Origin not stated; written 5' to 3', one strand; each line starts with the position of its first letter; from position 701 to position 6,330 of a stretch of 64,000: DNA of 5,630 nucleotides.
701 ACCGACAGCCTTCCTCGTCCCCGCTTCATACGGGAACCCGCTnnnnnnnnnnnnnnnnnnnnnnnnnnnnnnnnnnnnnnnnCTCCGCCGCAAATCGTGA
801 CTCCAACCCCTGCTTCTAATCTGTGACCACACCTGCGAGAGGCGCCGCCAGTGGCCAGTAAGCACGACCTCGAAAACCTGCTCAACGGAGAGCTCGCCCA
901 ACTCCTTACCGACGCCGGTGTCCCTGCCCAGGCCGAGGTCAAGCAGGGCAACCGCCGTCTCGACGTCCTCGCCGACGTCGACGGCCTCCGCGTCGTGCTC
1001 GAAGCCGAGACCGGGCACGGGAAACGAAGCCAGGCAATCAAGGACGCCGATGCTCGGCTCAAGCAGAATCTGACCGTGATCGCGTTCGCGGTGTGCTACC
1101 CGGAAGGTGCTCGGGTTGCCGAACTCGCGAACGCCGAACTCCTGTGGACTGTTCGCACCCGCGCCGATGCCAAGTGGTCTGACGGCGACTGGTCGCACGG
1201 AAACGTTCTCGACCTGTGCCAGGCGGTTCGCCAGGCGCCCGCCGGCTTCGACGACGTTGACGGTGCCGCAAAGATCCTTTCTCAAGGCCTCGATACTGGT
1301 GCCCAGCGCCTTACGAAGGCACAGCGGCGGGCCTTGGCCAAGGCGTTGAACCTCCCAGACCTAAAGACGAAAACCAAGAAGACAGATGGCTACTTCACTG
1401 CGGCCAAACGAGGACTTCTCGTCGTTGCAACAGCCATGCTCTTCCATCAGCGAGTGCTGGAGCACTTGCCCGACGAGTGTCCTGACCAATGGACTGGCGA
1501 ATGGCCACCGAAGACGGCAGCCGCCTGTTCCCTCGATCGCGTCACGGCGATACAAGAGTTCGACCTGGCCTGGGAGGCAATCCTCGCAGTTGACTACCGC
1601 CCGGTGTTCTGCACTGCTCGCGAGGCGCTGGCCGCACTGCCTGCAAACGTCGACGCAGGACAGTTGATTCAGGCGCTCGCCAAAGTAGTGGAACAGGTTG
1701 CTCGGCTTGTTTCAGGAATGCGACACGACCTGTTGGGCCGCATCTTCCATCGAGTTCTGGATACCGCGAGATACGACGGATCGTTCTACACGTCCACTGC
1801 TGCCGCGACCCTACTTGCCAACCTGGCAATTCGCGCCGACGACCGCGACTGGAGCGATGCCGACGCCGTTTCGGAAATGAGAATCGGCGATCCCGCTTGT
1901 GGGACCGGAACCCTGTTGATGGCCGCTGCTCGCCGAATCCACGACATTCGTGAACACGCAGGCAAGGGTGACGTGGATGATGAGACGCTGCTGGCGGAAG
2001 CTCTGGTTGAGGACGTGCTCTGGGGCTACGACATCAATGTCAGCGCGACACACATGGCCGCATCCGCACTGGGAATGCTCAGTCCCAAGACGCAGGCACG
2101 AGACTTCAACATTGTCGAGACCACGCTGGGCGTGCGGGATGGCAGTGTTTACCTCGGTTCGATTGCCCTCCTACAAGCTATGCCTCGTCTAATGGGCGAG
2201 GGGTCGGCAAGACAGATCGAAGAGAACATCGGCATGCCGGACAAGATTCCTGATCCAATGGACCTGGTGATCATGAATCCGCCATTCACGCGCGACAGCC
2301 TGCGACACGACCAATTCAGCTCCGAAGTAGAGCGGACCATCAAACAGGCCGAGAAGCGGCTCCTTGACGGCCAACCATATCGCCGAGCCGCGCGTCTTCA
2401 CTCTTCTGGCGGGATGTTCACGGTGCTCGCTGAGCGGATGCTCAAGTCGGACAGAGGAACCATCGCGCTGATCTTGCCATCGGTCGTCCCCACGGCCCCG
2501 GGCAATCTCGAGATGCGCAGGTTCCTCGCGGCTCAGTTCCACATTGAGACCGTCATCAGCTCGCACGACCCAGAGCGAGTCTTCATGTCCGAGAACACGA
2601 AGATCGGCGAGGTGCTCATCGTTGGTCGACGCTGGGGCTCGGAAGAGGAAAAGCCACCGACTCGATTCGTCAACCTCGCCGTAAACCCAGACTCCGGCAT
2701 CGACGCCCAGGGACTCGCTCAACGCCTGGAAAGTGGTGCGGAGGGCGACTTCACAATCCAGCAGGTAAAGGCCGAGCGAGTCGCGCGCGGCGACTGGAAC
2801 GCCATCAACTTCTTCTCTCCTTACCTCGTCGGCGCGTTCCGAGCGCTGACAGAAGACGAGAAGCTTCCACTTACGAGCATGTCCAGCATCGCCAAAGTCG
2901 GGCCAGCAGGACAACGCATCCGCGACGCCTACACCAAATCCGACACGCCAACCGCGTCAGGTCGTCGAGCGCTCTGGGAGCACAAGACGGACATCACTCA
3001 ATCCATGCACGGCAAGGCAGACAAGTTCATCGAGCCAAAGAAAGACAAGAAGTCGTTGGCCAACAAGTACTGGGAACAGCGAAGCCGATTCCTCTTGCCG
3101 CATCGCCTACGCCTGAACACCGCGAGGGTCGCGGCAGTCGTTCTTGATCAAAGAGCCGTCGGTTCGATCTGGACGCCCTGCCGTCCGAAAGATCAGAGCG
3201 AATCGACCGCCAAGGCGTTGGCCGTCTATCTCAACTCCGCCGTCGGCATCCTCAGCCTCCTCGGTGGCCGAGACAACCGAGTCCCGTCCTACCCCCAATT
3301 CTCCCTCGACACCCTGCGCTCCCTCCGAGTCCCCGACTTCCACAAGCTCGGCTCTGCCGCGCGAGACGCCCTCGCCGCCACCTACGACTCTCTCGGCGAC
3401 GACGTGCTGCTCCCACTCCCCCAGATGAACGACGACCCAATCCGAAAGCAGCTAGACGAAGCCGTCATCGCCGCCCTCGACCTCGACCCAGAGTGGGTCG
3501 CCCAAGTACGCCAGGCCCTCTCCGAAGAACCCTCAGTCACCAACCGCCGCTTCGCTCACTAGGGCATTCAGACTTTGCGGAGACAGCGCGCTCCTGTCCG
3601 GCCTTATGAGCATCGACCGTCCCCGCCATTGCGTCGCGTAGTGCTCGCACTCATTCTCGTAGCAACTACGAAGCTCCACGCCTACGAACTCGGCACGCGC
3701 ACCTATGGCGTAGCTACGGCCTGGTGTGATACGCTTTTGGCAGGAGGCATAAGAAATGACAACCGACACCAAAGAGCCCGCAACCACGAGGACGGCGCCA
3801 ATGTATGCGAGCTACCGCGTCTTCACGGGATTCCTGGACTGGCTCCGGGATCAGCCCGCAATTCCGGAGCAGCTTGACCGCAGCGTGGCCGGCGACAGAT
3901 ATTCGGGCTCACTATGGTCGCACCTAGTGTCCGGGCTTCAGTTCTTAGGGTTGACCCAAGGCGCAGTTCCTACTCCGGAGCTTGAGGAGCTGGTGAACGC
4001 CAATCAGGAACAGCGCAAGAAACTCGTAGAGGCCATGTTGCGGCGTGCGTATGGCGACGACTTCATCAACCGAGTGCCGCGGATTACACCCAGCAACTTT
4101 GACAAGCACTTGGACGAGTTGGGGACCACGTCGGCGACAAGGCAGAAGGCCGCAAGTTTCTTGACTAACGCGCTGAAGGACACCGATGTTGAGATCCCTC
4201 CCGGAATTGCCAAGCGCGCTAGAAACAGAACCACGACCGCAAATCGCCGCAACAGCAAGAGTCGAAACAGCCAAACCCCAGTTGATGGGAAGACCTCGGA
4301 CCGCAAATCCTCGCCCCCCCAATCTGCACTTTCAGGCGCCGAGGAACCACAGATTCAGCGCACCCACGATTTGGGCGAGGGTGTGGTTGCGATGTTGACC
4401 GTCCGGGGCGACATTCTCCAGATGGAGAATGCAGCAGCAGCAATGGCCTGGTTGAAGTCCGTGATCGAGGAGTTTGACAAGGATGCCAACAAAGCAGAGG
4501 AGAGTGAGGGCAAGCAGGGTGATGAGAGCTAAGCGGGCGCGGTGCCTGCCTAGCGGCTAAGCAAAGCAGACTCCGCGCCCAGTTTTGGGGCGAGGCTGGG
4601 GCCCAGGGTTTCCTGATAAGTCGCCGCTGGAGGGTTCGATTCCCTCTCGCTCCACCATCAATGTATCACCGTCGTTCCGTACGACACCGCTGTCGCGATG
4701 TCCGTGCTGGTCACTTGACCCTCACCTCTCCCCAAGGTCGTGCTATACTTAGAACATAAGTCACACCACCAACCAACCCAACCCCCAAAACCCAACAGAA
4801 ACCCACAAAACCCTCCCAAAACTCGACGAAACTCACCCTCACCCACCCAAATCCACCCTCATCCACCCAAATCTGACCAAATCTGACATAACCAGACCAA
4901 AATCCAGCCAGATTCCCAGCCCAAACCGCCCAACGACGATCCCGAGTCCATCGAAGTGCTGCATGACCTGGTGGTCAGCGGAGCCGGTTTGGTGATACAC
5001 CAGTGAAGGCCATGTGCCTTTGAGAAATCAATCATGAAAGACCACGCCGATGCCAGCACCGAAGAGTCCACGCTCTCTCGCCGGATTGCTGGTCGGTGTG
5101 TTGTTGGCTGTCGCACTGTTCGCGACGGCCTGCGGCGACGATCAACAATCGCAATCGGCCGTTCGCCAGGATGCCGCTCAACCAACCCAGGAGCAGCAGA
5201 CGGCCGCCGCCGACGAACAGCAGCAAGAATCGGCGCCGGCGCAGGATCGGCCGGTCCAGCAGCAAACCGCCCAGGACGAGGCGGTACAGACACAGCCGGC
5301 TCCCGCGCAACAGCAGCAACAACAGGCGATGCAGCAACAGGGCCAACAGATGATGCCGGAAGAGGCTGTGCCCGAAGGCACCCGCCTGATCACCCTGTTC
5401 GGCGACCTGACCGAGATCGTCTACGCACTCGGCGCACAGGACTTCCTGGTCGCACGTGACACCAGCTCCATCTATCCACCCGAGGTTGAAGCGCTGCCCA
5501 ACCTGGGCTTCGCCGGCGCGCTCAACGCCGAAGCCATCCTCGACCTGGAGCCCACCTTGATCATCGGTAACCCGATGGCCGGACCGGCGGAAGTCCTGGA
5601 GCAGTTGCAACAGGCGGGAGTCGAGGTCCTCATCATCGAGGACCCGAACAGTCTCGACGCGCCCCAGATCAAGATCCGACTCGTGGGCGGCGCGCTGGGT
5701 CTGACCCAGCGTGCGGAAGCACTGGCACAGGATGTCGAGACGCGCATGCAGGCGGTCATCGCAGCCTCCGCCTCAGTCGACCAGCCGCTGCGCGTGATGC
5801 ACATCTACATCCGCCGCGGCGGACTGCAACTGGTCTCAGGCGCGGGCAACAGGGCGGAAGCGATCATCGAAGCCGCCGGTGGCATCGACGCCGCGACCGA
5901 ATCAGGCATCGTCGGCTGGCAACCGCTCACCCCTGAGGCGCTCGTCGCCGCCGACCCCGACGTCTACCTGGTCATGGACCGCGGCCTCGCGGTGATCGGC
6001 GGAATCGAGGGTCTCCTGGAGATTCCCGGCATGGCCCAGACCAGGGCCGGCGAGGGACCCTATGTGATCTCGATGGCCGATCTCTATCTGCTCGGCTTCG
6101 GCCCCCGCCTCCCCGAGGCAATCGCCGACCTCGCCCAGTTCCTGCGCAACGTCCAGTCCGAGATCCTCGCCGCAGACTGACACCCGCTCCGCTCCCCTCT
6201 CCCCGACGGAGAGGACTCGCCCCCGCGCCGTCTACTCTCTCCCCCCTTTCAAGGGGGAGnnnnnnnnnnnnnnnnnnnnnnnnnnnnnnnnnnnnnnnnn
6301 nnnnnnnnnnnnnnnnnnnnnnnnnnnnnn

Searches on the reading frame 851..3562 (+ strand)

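Call 22: search_protein_families(library=pfam, proteins=[window:851-3562:+], max_evalue=0.001)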
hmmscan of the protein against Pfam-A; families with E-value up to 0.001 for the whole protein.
window:851-3562:+ (903 aa): 1 family
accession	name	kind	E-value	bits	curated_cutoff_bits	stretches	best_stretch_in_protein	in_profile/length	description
PF02384.22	N6_Mtase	-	4.4e-08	33.2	20.4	1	293-372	4-72/311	N-6 DNA Methylase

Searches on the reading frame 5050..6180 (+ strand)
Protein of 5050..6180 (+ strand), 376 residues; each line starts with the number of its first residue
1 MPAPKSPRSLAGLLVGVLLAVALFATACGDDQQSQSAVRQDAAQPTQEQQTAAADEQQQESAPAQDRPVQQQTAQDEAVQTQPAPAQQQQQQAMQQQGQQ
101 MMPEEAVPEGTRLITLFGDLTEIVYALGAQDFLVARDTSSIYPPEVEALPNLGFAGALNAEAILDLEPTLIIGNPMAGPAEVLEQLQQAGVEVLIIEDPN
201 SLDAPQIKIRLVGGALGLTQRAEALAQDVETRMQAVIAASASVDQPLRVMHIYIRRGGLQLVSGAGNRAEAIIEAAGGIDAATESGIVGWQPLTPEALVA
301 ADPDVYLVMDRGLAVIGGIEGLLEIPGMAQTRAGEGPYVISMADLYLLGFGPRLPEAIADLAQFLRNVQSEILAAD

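Call 22: search_protein_families(library=pfam, proteins=[window:5050-6180:+], max_evalue=0.001)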
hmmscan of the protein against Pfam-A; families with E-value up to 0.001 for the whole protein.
window:5050-6180:+ (376 aa): 1 family
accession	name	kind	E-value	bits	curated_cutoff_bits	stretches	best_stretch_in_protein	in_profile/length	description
PF01497.23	Peripla_BP_2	-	7e-28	98.1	27.5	1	114-342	2-231/235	Periplasmic binding protein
